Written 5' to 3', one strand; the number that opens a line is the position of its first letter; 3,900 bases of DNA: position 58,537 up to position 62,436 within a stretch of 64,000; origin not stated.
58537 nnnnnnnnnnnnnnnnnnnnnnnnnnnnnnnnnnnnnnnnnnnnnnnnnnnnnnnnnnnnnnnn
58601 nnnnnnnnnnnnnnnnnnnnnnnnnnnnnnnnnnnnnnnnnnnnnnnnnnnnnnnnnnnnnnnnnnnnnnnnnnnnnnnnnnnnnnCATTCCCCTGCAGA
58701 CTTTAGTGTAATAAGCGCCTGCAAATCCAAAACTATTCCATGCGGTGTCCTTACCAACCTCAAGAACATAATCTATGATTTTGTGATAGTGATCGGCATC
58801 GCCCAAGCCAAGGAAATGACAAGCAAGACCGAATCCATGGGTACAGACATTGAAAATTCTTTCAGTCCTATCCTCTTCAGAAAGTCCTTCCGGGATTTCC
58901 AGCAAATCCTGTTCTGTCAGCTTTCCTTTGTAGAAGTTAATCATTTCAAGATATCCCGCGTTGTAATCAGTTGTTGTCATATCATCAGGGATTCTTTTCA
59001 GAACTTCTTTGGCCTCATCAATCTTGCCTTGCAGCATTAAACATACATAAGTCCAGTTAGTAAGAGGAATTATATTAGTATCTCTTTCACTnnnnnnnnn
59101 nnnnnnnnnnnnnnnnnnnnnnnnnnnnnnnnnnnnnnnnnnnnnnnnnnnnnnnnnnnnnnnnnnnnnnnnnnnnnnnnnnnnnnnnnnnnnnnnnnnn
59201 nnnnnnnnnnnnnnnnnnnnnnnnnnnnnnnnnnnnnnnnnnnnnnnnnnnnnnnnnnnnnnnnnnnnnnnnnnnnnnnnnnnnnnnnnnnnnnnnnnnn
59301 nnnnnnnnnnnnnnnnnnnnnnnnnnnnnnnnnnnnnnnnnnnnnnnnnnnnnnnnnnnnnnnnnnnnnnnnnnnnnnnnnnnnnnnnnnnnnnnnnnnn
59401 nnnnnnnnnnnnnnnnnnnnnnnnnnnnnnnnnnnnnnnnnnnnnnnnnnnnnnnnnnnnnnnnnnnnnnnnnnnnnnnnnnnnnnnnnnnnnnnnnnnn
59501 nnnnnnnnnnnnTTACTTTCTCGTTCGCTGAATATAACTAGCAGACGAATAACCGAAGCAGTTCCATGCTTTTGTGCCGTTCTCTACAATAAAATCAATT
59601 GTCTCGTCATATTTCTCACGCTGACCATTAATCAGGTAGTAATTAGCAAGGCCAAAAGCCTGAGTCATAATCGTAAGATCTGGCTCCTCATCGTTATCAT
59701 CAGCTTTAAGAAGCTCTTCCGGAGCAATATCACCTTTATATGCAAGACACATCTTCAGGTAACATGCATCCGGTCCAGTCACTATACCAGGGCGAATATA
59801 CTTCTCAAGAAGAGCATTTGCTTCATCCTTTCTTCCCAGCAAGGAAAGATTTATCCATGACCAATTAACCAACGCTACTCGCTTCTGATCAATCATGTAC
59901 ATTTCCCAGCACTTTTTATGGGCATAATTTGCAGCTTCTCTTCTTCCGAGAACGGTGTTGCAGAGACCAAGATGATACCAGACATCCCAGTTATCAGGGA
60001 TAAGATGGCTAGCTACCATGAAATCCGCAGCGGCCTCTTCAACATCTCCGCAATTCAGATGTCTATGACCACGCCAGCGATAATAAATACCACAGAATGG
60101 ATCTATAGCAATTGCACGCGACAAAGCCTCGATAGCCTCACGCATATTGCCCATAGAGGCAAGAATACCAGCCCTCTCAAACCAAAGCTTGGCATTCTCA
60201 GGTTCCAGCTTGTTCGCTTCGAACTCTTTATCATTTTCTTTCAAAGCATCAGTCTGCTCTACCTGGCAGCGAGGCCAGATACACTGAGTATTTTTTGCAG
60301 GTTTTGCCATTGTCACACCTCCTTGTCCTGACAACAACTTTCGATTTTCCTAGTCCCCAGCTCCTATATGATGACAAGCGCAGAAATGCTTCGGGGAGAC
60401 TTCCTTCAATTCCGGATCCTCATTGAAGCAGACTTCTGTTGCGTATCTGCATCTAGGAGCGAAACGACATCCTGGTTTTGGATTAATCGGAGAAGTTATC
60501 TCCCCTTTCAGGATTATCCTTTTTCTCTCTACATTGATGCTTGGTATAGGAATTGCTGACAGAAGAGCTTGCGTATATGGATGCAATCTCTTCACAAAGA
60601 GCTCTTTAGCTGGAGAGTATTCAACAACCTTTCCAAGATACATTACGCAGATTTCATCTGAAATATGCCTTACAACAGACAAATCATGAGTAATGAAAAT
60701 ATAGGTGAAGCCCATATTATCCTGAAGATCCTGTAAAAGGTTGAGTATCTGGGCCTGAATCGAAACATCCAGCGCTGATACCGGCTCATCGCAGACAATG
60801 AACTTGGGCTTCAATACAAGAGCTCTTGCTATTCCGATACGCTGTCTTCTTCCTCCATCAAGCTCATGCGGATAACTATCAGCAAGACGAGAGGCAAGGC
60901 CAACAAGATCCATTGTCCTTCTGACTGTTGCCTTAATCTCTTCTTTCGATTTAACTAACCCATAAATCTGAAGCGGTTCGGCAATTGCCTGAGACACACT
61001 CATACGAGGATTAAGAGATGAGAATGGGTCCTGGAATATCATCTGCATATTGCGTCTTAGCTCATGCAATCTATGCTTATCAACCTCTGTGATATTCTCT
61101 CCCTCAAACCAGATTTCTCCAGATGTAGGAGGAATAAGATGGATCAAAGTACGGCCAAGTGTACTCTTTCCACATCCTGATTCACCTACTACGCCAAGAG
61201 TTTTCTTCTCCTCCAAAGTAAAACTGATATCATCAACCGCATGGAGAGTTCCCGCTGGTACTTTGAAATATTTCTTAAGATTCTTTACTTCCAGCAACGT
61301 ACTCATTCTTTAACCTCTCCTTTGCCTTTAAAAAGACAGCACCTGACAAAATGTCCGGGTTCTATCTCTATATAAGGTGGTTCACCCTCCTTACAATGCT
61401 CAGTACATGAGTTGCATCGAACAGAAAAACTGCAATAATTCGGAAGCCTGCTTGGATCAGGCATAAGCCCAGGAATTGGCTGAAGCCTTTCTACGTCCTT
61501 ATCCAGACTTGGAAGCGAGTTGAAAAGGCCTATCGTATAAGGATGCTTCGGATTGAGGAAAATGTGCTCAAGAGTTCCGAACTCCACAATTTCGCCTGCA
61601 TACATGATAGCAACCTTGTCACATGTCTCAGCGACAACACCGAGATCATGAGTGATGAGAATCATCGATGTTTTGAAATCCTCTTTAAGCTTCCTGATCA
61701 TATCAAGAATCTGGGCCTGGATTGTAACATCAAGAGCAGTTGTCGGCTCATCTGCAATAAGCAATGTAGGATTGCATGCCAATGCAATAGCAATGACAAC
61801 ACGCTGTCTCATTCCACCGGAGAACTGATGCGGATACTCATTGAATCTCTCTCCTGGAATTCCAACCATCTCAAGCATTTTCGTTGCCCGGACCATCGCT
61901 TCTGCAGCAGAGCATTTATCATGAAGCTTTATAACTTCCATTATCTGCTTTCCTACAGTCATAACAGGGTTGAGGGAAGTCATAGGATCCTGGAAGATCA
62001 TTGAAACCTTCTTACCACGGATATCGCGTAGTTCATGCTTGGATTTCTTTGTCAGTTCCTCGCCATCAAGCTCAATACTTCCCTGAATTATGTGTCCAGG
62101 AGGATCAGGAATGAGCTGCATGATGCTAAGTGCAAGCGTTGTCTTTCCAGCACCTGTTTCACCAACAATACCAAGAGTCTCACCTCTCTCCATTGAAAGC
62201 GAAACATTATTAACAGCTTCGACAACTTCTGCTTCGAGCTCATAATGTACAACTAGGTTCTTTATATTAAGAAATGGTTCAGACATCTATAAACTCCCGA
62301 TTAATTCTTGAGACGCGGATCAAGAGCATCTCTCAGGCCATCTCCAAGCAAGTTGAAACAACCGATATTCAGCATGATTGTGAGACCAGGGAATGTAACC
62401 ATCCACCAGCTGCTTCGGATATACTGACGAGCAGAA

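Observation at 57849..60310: Three tandem, divergent paralogues of a cytoplasmic TPR-like protein wedged inside a PepT-family ABC importer operon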

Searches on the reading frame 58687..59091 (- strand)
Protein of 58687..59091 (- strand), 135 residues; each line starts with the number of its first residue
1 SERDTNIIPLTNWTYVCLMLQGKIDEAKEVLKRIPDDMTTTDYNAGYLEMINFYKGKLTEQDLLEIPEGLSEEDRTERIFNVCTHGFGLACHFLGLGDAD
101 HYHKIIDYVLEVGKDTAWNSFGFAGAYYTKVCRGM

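Call 34: search_solved_structures(query=window:58687-59091:-, max_evalue=10, show_alignments=3)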
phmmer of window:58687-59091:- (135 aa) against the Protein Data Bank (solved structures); distinct sequences matched with E-value up to 10: 7.
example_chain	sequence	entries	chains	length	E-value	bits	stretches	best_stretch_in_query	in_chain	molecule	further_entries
1xnf_A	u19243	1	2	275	0.0051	20.2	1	13-102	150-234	Lipoprotein nlpI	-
5wql_B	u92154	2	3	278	0.0052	20.2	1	13-102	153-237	Lipoprotein NlpI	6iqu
6iqq_A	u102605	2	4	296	0.0061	20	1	13-102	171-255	Lipoprotein NlpI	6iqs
8xud_A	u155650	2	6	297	0.0061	20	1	13-102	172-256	Lipoprotein NlpI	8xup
2qgn_A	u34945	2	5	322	0.029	17.8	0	18-65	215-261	tRNA delta(2)-isopentenylpyrophosphate transferase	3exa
3mwn_A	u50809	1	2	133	0.92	12.9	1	98-127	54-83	PHYCOERYTHRIN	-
1lia_A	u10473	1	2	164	1.3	12.5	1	98-127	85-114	R-PHYCOERYTHRIN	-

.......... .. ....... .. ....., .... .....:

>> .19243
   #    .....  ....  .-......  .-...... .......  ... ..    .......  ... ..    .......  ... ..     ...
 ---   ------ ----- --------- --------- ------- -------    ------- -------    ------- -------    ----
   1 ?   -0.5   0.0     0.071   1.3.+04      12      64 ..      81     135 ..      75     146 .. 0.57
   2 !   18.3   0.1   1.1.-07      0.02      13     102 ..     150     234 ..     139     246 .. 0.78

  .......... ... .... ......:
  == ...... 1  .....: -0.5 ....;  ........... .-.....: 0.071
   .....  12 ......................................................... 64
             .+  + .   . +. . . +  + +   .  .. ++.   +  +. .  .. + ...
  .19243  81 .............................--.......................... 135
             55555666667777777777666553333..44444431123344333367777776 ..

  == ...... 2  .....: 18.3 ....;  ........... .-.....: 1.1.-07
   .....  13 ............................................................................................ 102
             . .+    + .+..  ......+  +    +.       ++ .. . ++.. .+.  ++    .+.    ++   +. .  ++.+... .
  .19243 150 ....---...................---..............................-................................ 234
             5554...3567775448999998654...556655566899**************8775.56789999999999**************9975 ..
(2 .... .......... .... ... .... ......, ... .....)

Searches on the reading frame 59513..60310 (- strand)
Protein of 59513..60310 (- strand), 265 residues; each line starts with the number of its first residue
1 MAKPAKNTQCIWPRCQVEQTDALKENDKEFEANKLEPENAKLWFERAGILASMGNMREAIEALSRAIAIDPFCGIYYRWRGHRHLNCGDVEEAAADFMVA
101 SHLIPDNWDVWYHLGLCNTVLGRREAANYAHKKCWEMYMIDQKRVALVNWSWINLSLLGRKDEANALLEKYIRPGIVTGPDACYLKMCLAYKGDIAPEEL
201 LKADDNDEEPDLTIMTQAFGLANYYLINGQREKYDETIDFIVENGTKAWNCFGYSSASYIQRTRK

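Call 3: search_protein_families(library=pfam, proteins=[window:59513-60310:-], max_evalue=0.1)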
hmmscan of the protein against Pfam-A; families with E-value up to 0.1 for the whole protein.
window:59513-60310:- (265 aa): 12 families
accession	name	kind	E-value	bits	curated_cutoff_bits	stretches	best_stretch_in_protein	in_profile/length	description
PF07719.23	TPR_2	-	2.9e-10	39.9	27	1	40-71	1-32/34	Tetratricopeptide repeat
PF00515.34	TPR_1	-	2.1e-09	37.2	27.8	1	40-71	1-32/34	Tetratricopeptide repeat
PF13432.12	TPR_16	-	9.7e-09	36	32.7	2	33-71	27-62/65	Tetratricopeptide repeat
PF13371.12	TPR_9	-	1.7e-08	34.8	35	1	35-71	24-60/73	Tetratricopeptide repeat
PF13181.12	TPR_8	-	8.9e-08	32.2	25.7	1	40-71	1-32/34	Tetratricopeptide repeat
PF13414.12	TPR_11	-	1.1e-07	31.8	26.8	1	50-71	4-25/42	TPR repeat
PF13428.12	TPR_14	-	1.7e-07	31.7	23.5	1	41-71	2-32/44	Tetratricopeptide repeat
PF14559.12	TPR_19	-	3.4e-07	30.9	25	1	32-73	17-58/68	Tetratricopeptide repeat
PF13431.12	TPR_17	-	2.7e-06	27.7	24.4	0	32-60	5-33/34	Tetratricopeptide repeat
PF13174.12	TPR_6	-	0.00019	22.3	26.3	0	146-172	2-27/33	Tetratricopeptide repeat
PF23914.1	TPR_CcmH_CycH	-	0.00034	20.9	42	1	36-71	46-81/158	Cytochrome c-type biogenesis protein H TPR domain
PF13424.12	TPR_12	-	0.0012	19.4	30.1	1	40-97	3-61/77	Tetratricopeptide repeat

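Call 4: search_protein_families(library=ncbifam, proteins=[window:59513-60310:-], max_evalue=0.1)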
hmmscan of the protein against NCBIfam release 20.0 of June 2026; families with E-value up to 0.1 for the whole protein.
window:59513-60310:- (265 aa): 13 families
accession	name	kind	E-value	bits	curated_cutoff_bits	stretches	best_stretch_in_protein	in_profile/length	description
TIGR02552.1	LcrH_SycD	equivalog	8.8e-08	31.9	104.8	1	84-142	62-120/136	SycD/LcrH family type III secretion system chaperone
NF047558.1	TPR_END_plus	domain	4.2e-07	29.8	32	1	42-72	1-31/56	TPR end-of-group domain-containing protein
NF040959.1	MamA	equivalog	4.7e-07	29.4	200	1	34-101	133-200/204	magnetosome protein MamA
TIGR00990.1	3a0801s09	subfamily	7.4e-07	28.2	757.25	1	21-136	312-427/615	mitochondrial import receptor subunit TOM70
NF052415.1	T3SS_chap_SctY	equivalog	1.5e-05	25.5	70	1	81-172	13-104/106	type III secretion apparatus assembly chaperone SctY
NF033762.1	social_mot_Tgl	equivalog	2.4e-05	23.8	225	1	53-135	149-231/252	social motility TPR repeat lipoprotein Tgl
TIGR02917.1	PEP_TPR_lipo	equivalog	0.0017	16.3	312.2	1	52-126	341-415/899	XrtA/PEP-CTERM system TPR-repeat protein PrsT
NF033920.0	C39_PA2778_fam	equivalog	0.0056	16.1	150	0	29-71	212-255/255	PA2778 family cysteine peptidase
TIGR02521.1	type_IV_pilW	equivalog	0.017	14.7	154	1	46-170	37-160/234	type IV pilus biogenesis/stability protein PilW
NF008391.2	PRK11189.1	equivalog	0.035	13.6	250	0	37-170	62-192/297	lipoprotein NlpI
NF053720.1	NsdA_fam_reg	subfamily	0.048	13.2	75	1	40-97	329-391/432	NsdA family TPR-like regulatory protein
NF008757.0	PRK11788.1-5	equivalog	0.05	12.7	363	1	26-136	166-277/388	lipopolysaccharide assembly protein LapB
TIGR03939.1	PGA_TPR_OMP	equivalog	0.053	11.7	366.65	1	35-95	424-484/800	poly-beta-1,6 N-acetyl-D-glucosamine export porin PgaA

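Call 8: search_solved_structures(query=A1, max_evalue=1)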
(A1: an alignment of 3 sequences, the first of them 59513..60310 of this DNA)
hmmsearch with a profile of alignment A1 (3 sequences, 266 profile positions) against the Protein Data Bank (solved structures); distinct sequences matched with E-value up to 1: 168 (the best 60 are shown).
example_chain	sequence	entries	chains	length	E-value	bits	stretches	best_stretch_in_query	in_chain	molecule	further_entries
9qhb_A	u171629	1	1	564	9.6e-37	130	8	18-132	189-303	Engineered tetratricopeptide repeat protein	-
8bu0_A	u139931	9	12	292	1.6e-23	86.7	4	30-136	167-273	Consensus tetratricopeptide repeat protein | Crystal structure of an 8-repeat consensus TPR superhelix with Zinc. | Monomer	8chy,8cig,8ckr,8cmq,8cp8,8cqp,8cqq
9qhc_A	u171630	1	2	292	3.7e-17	65.8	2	18-133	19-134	Engineered tetratricopeptide repeat protein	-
4rg6_A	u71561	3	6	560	1.1e-11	47.9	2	22-137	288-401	Cell division cycle protein 27 homolog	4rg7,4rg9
5khu_F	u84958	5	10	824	3.2e-11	46.3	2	22-137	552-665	Cell division cycle protein 27 homolog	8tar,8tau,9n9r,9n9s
5g04_F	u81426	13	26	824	3.4e-11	46.3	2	22-137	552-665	CELL DIVISION CYCLE PROTEIN 27 HOMOLOG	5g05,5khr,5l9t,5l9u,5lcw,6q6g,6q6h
4ui9_F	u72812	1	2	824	3.4e-11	46.2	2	22-137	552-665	CELL DIVISION CYCLE PROTEIN 27 HOMOLOG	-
5a31_F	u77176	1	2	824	3.4e-11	46.2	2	22-137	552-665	ANAPHASE-PROMOTING COMPLEX SUBUNIT 3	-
7yeh_B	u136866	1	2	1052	8.9e-11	44.9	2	30-138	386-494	UDP-N-acetylglucosamine--peptide N-acetylglucosaminyltransferase 110 kDa subunit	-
7yea_A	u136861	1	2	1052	9e-11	44.9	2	30-138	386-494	UDP-N-acetylglucosamine--peptide N-acetylglucosaminyltransferase 110 kDa subunit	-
7ntf_A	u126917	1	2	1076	9.4e-11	44.8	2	30-138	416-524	Isoform 1 of UDP-N-acetylglucosamine--peptide N-acetylglucosaminyltransferase 110 kDa subu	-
9pkq_A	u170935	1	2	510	7.6e-09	38.5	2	25-127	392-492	Mitochondrial import receptor subunit TOM70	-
7kdt_A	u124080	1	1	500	8.1e-09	38.4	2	25-127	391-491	Mitochondrial import receptor subunit TOM70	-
4j8d_A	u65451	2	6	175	1.6e-08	37.5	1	23-102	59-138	Hsc70-interacting protein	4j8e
7dhg_C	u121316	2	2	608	2.2e-08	37.1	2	25-127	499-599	Mitochondrial import receptor subunit TOM70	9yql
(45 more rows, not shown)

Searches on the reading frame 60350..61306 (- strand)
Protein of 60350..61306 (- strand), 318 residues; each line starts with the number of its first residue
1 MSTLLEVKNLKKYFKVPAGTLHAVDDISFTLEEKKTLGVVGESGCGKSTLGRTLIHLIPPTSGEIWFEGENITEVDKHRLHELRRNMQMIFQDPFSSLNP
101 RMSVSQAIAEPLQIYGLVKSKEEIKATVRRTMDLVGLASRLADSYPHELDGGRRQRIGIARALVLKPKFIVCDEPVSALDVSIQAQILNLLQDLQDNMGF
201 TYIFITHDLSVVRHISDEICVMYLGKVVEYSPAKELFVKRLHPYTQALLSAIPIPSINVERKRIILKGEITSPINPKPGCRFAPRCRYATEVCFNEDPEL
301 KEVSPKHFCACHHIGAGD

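Call 3: search_protein_families(library=pfam, proteins=[window:60350-61306:-], max_evalue=0.1)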
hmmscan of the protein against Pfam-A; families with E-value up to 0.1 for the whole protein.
window:60350-61306:- (318 aa): 11 families
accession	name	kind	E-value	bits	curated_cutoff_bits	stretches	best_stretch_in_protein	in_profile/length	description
PF00005.33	ABC_tran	-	2.2e-32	113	25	1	25-176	2-136/137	ABC transporter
PF08352.17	oligo_HPY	-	1.2e-16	61.2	27.1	1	228-293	1-65/65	Oligopeptide/dipeptide transporter, C-terminal region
PF13401.12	AAA_22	-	0.0004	21.2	27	1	35-205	6-121/130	AAA domain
PF13166.12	AAA_13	-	0.0014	17.8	36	1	164-218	524-580/713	AAA domain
PF13304.12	AAA_21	-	0.002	18.7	27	0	166-212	258-303/304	AAA domain, putative AbiEii toxin, Type IV TA system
PF20720.3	nSTAND3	-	0.0043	17.2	27.2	1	24-79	7-61/155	Novel STAND NTPase 3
PF01078.27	Mg_chelatase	-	0.0049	16.7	20.3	1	36-96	24-79/207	Magnesium chelatase, subunit ChlI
PF03193.22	RsgA_GTPase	-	0.0078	16.5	30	1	14-55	87-127/174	RsgA GTPase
PF13555.12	AAA_29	-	0.037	14.2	27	1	22-52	13-40/61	P-loop containing region of AAA domain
PF02463.25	SMC_N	-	0.05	13.5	40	0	35-215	25-205/220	RecF/RecN/SMC N terminal domain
PF20703.3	nSTAND1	-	0.061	13.4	27.1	1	23-52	22-51/379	Novel STAND NTPase 1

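Call 29: search_protein_families(library=ncbifam, proteins=[window:60350-61306:-], max_evalue=0.00001)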
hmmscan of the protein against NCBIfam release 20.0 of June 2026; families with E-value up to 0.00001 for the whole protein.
window:60350-61306:- (318 aa): 186 families (the best 25 are shown)
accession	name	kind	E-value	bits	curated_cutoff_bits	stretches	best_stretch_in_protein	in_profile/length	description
NF011659.0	PRK15079.1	equivalog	6.4e-119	396.6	540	1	4-314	20-331/334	murein tripeptide/oligopeptide ABC transporter ATP binding protein OppF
NF008453.0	PRK11308.1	subfamily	1.3e-117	392.8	408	1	3-314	11-326/334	dipeptide ABC transporter ATP-binding protein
NF043071.1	DppF_dipep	equivalog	1.1e-101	340.6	660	1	3-312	12-325/331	dipeptide ABC transporter ATP-binding subunit DppF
NF043078.1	MMSYN1_0168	equivalog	1.5e-88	298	800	3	121-266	466-611/649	oligopeptide ABC transporter ATP-binding protein OppF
NF007613.0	PRK10261.1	equivalog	1.3e-84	284.8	1077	1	20-277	336-593/623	glutathione ABC transporter ATP-binding protein GsiA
NF007010.1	PRK09473.1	subfamily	1.1e-76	257.6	575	1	4-313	1-313/318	oligopeptide ABC transporter ATP-binding protein OppD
NF011713.0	PRK15134.1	equivalog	7.7e-72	242.6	834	1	3-250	274-527/529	microcin C ABC transporter ATP-binding protein YejF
TIGR02769.1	nickel_nikE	equivalog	4.1e-70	236.3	332.55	1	18-252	21-253/265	nickel import ATP-binding protein NikE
NF043079.1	MMSYN1_0167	equivalog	4.6e-69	233.6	740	2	78-309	298-530/561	oligopeptide ABC transporter ATP-binding protein OppD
NF008246.0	PRK11022.1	equivalog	3.3e-67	226.9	541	1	3-313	2-316/326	dipeptide ABC transporter ATP-binding protein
NF011692.0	PRK15112.1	equivalog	2.8e-64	217.3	452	1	1-250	2-252/269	putrescine export ABC transporter ATP-binding protein SapF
NF007739.0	PRK10419.1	subfamily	5.1e-63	213.1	354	1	3-258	2-259/268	nickel ABC transporter ATP-binding protein NikE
NF047576.1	opine_ATP_CntF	equivalog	7.8e-57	192.5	385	1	4-251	2-252/264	staphylopine uptake ABC transporter ATP-binding protein CntF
NF047578.1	opine_ATP_CntD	equivalog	1.6e-56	191.5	380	1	4-251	2-252/266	staphylopine uptake ABC transporter ATP-binding protein CntD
TIGR02770.1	nickel_nikD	equivalog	2.8e-54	183.9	318.7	1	24-251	2-228/230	nickel import ATP-binding protein NikD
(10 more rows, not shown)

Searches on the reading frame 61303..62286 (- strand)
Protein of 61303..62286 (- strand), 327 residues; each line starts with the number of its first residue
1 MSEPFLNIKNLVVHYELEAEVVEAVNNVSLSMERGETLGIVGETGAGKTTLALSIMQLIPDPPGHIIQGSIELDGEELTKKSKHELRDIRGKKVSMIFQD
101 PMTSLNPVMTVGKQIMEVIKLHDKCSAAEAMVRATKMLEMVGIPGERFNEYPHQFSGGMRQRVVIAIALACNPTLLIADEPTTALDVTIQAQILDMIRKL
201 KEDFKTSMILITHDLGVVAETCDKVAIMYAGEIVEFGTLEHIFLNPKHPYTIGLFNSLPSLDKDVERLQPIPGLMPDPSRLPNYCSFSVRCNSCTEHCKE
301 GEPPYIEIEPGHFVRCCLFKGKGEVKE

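Call 3: search_protein_families(library=pfam, proteins=[window:61303-62286:-], max_evalue=0.1)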
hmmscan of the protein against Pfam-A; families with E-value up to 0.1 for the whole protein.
window:61303-62286:- (327 aa): 15 families
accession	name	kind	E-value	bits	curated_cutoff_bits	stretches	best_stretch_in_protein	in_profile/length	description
PF00005.33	ABC_tran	-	1.7e-32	113.3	25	1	25-183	1-137/137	ABC transporter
PF08352.17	oligo_HPY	-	1.5e-16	60.9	27.1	1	234-298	1-65/65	Oligopeptide/dipeptide transporter, C-terminal region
PF13304.12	AAA_21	-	7e-07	30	27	1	145-218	228-303/304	AAA domain, putative AbiEii toxin, Type IV TA system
PF02463.25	SMC_N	-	0.00059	19.8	40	1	39-226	28-209/220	RecF/RecN/SMC N terminal domain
PF05621.17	TniB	-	0.0022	17.9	22.4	0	163-211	110-160/189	Bacterial TniB protein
PF04851.21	ResIII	-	0.0078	16.6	22.5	1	22-59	9-47/164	Type III restriction enzyme, res subunit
PF00006.31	ATP-synt_ab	-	0.013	15.5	29.5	1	28-70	7-48/213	ATP synthase alpha/beta family, nucleotide-binding domain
PF13401.12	AAA_22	-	0.014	16.2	27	1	40-82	10-33/130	AAA domain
PF19993.5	DO-GTPase2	-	0.017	15.2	27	1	37-59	2-24/226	Double-GTPase 2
PF00931.28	NB-ARC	-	0.02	14.6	23.5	1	22-57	5-40/248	NB-ARC domain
PF01935.23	DUF87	-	0.042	14.4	23.2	1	38-66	26-55/220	Helicase HerA, central domain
PF05729.18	NACHT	-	0.048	13.9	26.7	1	38-59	3-24/167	NACHT domain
PF13191.12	AAA_16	-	0.049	14.6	32.6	1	33-70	22-59/167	AAA ATPase domain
PF08303.17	tRNA_lig_kinase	-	0.049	14.2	22.7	1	44-119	8-77/168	tRNA ligase kinase domain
PF13481.12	AAA_25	-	0.086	12.9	27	0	31-55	29-53/195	AAA domain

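Call 29: search_protein_families(library=ncbifam, proteins=[window:61303-62286:-], max_evalue=0.00001)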
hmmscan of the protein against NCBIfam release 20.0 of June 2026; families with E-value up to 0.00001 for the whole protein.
window:61303-62286:- (327 aa): 184 families (the best 25 are shown)
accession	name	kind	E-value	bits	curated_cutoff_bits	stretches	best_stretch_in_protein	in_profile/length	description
NF007010.1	PRK09473.1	subfamily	2.8e-111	371.3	575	1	6-317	2-312/318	oligopeptide ABC transporter ATP-binding protein OppD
NF043079.1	MMSYN1_0167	equivalog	1.2e-105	354.4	740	2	80-320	294-536/561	oligopeptide ABC transporter ATP-binding protein OppD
NF008246.0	PRK11022.1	equivalog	1.3e-101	340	541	1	5-317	3-315/326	dipeptide ABC transporter ATP-binding protein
NF007613.0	PRK10261.1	equivalog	1.3e-90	304.6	1077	1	5-262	12-276/623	glutathione ABC transporter ATP-binding protein GsiA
NF011713.0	PRK15134.1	equivalog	7.6e-85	285.5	834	1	1-261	1-263/529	microcin C ABC transporter ATP-binding protein YejF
NF008453.0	PRK11308.1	subfamily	1.3e-82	277.8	408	1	18-316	31-323/334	dipeptide ABC transporter ATP-binding protein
NF011659.0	PRK15079.1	equivalog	1.8e-77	260.3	540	1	8-317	23-329/334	murein tripeptide/oligopeptide ABC transporter ATP binding protein OppF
TIGR02770.1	nickel_nikD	equivalog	1.2e-72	244.1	318.7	1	25-254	2-225/230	nickel import ATP-binding protein NikD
NF047576.1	opine_ATP_CntF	equivalog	1.2e-69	234.4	385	1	6-265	3-260/264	staphylopine uptake ABC transporter ATP-binding protein CntF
NF047578.1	opine_ATP_CntD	equivalog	5.8e-69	232.3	380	1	6-265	3-260/266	staphylopine uptake ABC transporter ATP-binding protein CntD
NF043071.1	DppF_dipep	equivalog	2.7e-67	227.5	660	1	19-306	33-315/331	dipeptide ABC transporter ATP-binding subunit DppF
NF043078.1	MMSYN1_0168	equivalog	2.7e-62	211.3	800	2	135-267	474-606/649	oligopeptide ABC transporter ATP-binding protein OppF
NF011674.0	PRK15093.1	equivalog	6.3e-58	196.5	627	1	4-313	2-318/330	putrescine export ABC transporter ATP-binding protein SapD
TIGR02769.1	nickel_nikE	equivalog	8.4e-54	182.8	332.55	1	21-240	23-236/265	nickel import ATP-binding protein NikE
TIGR01186.1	proV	subfamily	1.2e-50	172.7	326.6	1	23-251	7-226/363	betaine/proline/choline family ABC transporter ATP-binding protein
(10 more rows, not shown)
